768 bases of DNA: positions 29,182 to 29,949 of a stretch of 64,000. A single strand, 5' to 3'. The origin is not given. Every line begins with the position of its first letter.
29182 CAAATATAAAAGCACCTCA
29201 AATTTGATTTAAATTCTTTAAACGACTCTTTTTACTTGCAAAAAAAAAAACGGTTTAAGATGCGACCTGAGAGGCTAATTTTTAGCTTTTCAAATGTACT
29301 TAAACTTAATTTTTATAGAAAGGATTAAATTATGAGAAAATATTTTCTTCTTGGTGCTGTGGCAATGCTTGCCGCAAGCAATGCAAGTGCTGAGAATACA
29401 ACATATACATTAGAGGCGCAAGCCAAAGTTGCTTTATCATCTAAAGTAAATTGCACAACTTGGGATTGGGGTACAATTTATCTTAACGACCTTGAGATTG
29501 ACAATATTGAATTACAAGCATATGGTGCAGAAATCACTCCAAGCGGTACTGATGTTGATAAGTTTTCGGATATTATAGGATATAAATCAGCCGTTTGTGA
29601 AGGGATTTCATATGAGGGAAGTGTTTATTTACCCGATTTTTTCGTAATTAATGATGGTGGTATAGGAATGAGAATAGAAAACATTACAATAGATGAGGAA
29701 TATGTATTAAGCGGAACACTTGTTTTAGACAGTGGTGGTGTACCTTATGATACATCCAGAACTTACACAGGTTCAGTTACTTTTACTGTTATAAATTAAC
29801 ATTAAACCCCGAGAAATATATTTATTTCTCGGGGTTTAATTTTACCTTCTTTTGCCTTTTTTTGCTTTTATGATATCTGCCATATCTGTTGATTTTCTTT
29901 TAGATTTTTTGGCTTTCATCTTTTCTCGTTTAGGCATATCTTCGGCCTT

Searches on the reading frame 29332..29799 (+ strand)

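Call 8: search_protein_families(library=pfam, proteins=[window:29332-29799:+], max_evalue=10)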
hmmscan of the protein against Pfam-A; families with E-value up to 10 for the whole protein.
window:29332-29799:+ (155 aa): 1 family
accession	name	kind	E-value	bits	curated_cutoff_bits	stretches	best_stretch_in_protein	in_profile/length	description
PF19535.4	DUF6060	-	0.11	12.5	26.5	1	19-97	13-82/171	Family of unknown function (DUF6060)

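Call 9: search_protein_families(library=ncbifam, proteins=[window:29332-29799:+], max_evalue=10)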
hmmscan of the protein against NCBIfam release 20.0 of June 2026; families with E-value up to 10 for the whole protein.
window:29332-29799:+ (155 aa): 0 families
